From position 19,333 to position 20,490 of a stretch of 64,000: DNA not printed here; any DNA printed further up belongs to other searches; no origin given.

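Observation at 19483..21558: Radical-SAM futalosine enzyme fused to an MTAP-like nucleoside phosphorylase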

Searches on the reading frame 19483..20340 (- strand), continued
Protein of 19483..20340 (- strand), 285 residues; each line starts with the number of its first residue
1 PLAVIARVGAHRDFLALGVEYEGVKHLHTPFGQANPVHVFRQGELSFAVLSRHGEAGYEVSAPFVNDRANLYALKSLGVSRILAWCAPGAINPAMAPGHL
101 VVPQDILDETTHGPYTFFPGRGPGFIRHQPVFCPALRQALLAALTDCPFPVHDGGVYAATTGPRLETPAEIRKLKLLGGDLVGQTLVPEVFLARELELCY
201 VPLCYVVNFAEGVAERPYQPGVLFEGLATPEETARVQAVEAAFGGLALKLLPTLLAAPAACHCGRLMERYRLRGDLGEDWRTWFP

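Call 82: fold_search(model_id=the predicted structure, library=pdb)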
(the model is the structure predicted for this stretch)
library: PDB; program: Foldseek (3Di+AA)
matches with E <= 10: 1419; with E <= 0.001: 662
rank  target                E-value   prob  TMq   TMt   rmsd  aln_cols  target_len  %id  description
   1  5tc5_A                2.8e-22  1.00  0.78  0.78   3.7       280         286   22  Crystal structure of human 5'-deoxy-5'-methylthioadenosine phosphorylase in complex with butylthio-DADMe-Immucillin-A  (released 2017-10-11)
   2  3ozb_B                3.3e-22  1.00  0.69  0.82   4.0       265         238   33  Crystal Structure of 5'-methylthioinosine phosphorylase from Psedomonas aeruginosa in complex with hypoxanthine (released 2011-08-10)
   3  3ozb_A                3.7e-22  1.00  0.71  0.83   3.8       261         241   34  Crystal Structure of 5'-methylthioinosine phosphorylase from Psedomonas aeruginosa in complex with hypoxanthine (released 2011-08-10)
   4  1v4n_B                4.0e-22  1.00  0.77  0.81   3.2       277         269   30  Structure of 5'-deoxy-5'-methylthioadenosine phosphorylase homologue from Sulfolobus tokodaii (released 2005-01-04)
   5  3ozb_D                6.7e-22  1.00  0.71  0.84   3.5       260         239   33  Crystal Structure of 5'-methylthioinosine phosphorylase from Psedomonas aeruginosa in complex with hypoxanthine (released 2011-08-10)
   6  5tc5_C                7.1e-22  1.00  0.77  0.81   3.8       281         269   22  Crystal structure of human 5'-deoxy-5'-methylthioadenosine phosphorylase in complex with butylthio-DADMe-Immucillin-A  (released 2017-10-11)
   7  3ozb_E                1.4e-21  1.00  0.70  0.84   3.7       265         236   34  Crystal Structure of 5'-methylthioinosine phosphorylase from Psedomonas aeruginosa in complex with hypoxanthine (released 2011-08-10)
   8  5tc5_B                1.5e-21  1.00  0.77  0.81   3.8       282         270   22  Crystal structure of human 5'-deoxy-5'-methylthioadenosine phosphorylase in complex with butylthio-DADMe-Immucillin-A  (released 2017-10-11)
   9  1v4n_A                1.7e-21  1.00  0.74  0.79   3.8       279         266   29  Structure of 5'-deoxy-5'-methylthioadenosine phosphorylase homologue from Sulfolobus tokodaii (released 2005-01-04)
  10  5f76_A                3.1e-21  1.00  0.76  0.75   4.9       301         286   26  Crystal structure of Mutant S12T of Adenosine/Methylthioadenosine Phosphorylase from Schistosoma mansoni in complex wi (released 2016-12-14)
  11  1sd2                  3.3e-21  1.00  0.78  0.84   3.1       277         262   22  STRUCTURE OF HUMAN 5'-DEOXY-5'-METHYLTHIOADENOSINE PHOSPHORYLASE COMPLEXED WITH 5'-METHYLTHIOTUBERCIDIN (released 2004-05-18)
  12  6dz2_A                4.2e-21  1.00  0.77  0.81   3.8       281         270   21  Crystal structure of human 5'-deoxy-5'-methylthioadenosine phosphorylase in complex with (3R,4S)-1-((4-amino-5H-pyrrol (released 2019-03-20)
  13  3oze_F                4.4e-21  1.00  0.78  0.83   3.3       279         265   23  Crystal Structure of human 5'-deoxy-5'-methyladenosine phosphorylase (released 2011-09-28)
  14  1v4n_C                5.0e-21  1.00  0.77  0.81   3.3       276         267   30  Structure of 5'-deoxy-5'-methylthioadenosine phosphorylase homologue from Sulfolobus tokodaii (released 2005-01-04)
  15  5eub                  7.9e-21  1.00  0.78  0.81   4.1       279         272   22  Crystal structure of human 5'-deoxy-5'-methylthioadenosine phosphorylase in complex with 2-amino-MTA and sulfate (released 2016-12-21)
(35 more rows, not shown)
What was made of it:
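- Closest known: MqnB, futalosine hydrolase. Different: All its structural neighbours are trimeric-type MTAP/MTIP (call 82).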

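Call 89: search_protein_families(library=pfam, proteins=[L009:6773-7471:-, L009:4429-5241:-, L035:11540-12292:+, L035:12321-12842:+, L035:7232-8740:-, L040:10326-10916:+, L026:8347-8958:+, L026:9071-9832:-, L019:7748-8461:-, L019:1769-3973:-], max_evalue=0.001)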
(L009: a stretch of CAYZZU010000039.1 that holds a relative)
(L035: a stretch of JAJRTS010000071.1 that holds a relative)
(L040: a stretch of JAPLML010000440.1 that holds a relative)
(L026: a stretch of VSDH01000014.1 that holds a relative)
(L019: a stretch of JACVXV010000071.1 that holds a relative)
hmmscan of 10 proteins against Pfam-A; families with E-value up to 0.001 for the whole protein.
L009:6773-7471:- (232 aa): 1 family
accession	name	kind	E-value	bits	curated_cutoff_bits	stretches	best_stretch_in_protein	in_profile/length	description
PF20157.4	Maf_flag10_N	-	5.1e-07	29.8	23.5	1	93-144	109-161/228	Glycosyltransferase Maf N-terminal domain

L009:4429-5241:- (270 aa): 1 family
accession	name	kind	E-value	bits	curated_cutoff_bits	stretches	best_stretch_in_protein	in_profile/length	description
PF19567.5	CpsB_CapC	-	7.8e-53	179.7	27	1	16-248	1-233/234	Capsular polysaccharide synthesis, CpsB/CapC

L035:11540-12292:+ (250 aa): 1 family
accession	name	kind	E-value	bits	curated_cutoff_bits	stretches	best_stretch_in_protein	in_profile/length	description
PF01300.24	Sua5_yciO_yrdC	-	5.6e-35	120.9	25.1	1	45-231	2-178/178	Telomere recombination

L035:12321-12842:+ (173 aa): 1 family
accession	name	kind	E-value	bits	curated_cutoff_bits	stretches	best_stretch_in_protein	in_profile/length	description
PF01451.26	LMWPc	-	5.6e-32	111.4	23.2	1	12-155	1-142/144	Low molecular weight phosphotyrosine protein phosphatase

L035:7232-8740:- (502 aa): 0 families

L040:10326-10916:+ (196 aa): 0 families

L026:8347-8958:+ (203 aa): 0 families

L026:9071-9832:- (253 aa): 3 families
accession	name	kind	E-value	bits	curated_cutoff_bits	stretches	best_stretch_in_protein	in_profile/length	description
PF03548.22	LolA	-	2e-15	57.3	23.6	1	85-239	20-163/165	Outer membrane lipoprotein carrier protein LolA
PF17131.11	LolA_like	-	2.5e-12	47.3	30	1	119-228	28-137/184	Outer membrane lipoprotein-sorting protein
PF03888.20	MucB_RseB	-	5.1e-05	23.4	22.3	1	151-238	90-174/178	MucB/RseB N-terminal domain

L019:7748-8461:- (237 aa): 0 families

L019:1769-3973:- (734 aa): 3 families
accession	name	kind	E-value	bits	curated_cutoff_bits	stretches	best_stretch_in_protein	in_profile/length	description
PF07584.16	BatA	-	1.8e-14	54.3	25.9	1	6-82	1-77/77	Aerotolerance regulator N-terminal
PF13519.12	VWA_2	-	5e-07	30.7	27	1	101-215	2-105/107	von Willebrand factor type A domain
PF08532.16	Glyco_hydro_42M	-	7.2e-07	29.4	25.8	0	535-565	163-193/207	Beta-galactosidase trimerisation domain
